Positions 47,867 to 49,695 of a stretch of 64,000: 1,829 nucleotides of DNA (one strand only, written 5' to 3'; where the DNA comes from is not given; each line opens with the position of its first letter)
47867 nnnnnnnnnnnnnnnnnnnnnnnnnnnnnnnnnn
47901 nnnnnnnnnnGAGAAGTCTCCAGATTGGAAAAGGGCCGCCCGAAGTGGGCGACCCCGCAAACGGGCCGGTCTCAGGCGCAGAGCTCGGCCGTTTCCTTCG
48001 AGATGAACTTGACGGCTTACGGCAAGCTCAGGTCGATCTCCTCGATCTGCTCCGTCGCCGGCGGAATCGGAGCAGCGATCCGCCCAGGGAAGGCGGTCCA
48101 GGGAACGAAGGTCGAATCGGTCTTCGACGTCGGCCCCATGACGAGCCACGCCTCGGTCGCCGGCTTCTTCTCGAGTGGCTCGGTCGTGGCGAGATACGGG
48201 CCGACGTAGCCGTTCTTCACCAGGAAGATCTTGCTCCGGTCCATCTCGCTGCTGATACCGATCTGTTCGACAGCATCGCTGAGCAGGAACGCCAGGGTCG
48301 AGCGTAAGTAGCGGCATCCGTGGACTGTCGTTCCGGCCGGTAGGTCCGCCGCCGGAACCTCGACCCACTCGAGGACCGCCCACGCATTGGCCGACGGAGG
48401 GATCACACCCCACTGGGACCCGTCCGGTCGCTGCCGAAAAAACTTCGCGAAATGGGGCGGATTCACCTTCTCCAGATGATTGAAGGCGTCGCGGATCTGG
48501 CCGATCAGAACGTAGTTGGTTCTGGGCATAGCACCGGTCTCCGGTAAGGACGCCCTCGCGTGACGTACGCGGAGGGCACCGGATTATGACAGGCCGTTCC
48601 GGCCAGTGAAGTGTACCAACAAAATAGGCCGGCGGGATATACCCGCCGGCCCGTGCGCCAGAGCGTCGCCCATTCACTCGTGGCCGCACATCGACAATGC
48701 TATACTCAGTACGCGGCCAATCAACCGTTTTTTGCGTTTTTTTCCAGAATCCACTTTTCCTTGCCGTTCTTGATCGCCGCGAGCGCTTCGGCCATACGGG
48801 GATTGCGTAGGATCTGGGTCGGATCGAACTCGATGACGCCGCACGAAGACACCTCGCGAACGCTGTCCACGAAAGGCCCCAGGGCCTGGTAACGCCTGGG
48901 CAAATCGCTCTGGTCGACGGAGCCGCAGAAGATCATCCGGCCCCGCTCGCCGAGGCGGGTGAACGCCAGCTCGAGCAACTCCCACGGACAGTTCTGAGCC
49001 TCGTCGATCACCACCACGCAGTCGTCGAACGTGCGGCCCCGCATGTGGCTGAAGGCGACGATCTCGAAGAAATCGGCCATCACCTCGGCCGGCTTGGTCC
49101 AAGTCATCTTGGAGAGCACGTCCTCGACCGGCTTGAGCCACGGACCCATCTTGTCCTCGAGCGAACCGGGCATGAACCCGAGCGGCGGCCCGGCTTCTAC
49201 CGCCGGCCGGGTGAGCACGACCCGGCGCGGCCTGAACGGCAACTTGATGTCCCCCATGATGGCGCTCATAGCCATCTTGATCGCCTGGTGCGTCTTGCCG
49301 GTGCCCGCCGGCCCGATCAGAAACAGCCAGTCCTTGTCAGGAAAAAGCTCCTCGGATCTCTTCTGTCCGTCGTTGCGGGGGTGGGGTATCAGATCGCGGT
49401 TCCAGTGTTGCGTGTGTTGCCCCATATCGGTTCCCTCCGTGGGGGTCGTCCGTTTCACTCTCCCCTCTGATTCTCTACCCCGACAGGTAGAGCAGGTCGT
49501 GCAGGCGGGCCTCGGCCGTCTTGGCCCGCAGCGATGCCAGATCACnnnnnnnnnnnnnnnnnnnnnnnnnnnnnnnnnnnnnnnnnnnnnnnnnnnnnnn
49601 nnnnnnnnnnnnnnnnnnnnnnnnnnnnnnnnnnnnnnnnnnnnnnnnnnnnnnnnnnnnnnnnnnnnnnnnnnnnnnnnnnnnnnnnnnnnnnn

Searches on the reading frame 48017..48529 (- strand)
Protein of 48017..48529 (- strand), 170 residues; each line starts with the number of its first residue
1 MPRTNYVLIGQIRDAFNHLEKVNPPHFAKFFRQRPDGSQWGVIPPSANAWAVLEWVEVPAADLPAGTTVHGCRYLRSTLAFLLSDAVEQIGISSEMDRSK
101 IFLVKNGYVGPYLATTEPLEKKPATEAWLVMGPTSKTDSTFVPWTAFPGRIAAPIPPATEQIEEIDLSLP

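Call 10: search_protein_families(library=pfam, proteins=[window:48017-48529:-], max_evalue=0.01)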
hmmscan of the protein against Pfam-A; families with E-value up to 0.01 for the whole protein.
window:48017-48529:- (170 aa): 0 families

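Call 11: search_protein_families(library=phrogs, proteins=[window:48017-48529:-], max_evalue=0.001)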
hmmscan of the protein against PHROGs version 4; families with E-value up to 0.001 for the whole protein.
window:48017-48529:- (170 aa): 0 families

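Call 50: search_solved_structures(query=window:48017-48529:-, max_evalue=1)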
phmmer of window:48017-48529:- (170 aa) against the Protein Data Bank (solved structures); distinct sequences matched with E-value up to 1: 0.

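Call 52: search_protein_families(library=padloc, proteins=[window:48017-48529:-], max_evalue=0.01)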
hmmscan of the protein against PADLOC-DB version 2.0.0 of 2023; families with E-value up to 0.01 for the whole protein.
window:48017-48529:- (170 aa): 0 families

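Call 63: find_homologous_proteins(query=window:48017-48529:-, max_evalue=0.001)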
Query window:48017-48529:- (170 aa): 5 proteins with E <= 0.001 among 51 candidates.
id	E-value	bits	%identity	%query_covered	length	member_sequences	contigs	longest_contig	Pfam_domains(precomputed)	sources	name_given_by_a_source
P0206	3.8e-74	266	71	99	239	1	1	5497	-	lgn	-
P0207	6.5e-74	265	70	100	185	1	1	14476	-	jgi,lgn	-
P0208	1.8e-73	264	71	100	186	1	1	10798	-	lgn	-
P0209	4.9e-29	119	44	86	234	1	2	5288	-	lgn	-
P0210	3.6e-23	100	39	85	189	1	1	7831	-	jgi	jgi:hypothetical protein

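Call 70: predict_structure(alignment_id=A3)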
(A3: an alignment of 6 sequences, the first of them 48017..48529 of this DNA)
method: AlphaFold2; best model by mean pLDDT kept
length: 170 residues; sequences in the alignment: 6
mean_pLDDT: 83.5   pTM: 0.76
mean pLDDT of the five models: 83.5, 68.7, 67.9, 66.5, 57.4
residues with pLDDT >= 90: 49; 70-90: 105; 50-70: 16; < 50: 0
segments of 3 or more residues with pLDDT < 50: none
pLDDT, mean of each block of 10 residues (from residue 1): 73 93 88 78 88 91 83 92 85 70 78 81 90 86 90 80 76
secondary structure, 60 per line:
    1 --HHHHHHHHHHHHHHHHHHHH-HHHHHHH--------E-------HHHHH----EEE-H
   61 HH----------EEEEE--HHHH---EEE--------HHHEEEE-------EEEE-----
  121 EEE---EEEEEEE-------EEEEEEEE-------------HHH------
elements in order: H3-22 H24-30 H47-51 E56-58 E73-77 H80-83 E87-89 E101-104 E112-115 E121-123 E127-133 E141-148

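Call 78: find_encoding_contigs(protein=P0210, flank=6000, max_places=2)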
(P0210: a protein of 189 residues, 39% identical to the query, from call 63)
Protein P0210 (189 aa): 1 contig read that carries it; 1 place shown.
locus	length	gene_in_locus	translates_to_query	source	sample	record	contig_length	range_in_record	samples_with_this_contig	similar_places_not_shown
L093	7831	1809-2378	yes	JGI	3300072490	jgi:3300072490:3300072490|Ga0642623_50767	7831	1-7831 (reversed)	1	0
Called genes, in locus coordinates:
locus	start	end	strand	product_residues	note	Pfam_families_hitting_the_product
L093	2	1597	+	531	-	?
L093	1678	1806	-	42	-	-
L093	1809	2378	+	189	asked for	-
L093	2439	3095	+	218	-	-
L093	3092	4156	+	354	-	-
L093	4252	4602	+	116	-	-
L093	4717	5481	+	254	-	-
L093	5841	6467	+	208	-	-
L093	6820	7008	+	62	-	-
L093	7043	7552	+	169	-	-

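Call 79: find_encoding_contigs(protein=P0209, flank=6000, max_places=2)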
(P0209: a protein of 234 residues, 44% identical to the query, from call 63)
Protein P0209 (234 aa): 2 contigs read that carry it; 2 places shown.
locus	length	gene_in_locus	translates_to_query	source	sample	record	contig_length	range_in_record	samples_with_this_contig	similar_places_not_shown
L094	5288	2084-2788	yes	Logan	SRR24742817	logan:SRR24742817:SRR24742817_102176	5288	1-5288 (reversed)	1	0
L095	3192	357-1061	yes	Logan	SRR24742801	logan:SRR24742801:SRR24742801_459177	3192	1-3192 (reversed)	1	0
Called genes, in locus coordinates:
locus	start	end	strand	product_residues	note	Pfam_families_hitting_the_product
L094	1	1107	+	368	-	?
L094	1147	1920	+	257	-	PF02562:PhoH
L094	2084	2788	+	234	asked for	-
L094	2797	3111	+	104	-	-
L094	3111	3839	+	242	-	-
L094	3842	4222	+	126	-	PF00293:NUDIX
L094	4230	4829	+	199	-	-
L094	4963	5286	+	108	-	?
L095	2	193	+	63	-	?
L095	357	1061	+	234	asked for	-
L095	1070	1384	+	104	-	-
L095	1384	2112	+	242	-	-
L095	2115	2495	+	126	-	PF00293:NUDIX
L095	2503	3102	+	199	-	-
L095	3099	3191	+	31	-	?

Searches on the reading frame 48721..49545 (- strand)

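Call 10: search_protein_families(library=pfam, proteins=[window:48721-49545:-], max_evalue=0.01)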
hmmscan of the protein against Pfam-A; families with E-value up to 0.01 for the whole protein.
window:48721-49545:- (274 aa): 5 families
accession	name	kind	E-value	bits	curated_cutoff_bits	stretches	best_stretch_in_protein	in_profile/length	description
PF02562.22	PhoH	-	1.5e-46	159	27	1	56-257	4-203/205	PhoH-like protein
PF01695.23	IstB_IS21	-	7.4e-05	22.8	24.1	1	70-104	91-125/238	IstB-like ATP binding protein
PF13401.12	AAA_22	-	0.00016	22.4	27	0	171-194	84-104/130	AAA domain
PF13245.12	AAA_19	-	0.0004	21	25.1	1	72-213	12-129/134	AAA domain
PF13604.12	AAA_30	-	0.0019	18.4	27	0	60-271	5-181/191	AAA domain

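Call 11: search_protein_families(library=phrogs, proteins=[window:48721-49545:-], max_evalue=0.001)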
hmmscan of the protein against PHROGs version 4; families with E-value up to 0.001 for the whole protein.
window:48721-49545:- (274 aa): 3 families
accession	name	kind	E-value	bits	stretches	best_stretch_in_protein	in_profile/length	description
phrog_170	-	other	2.1e-49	169.7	1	55-263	74-282/323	PhoH-like phosphate starvation-inducible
phrog_2765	-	other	2.3e-26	93.6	1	56-243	234-430/443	PhoH-like phosphate starvation-inducible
phrog_32482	-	other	7.5e-13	49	1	92-249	411-574/589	PhoH-like phosphate starvation-inducible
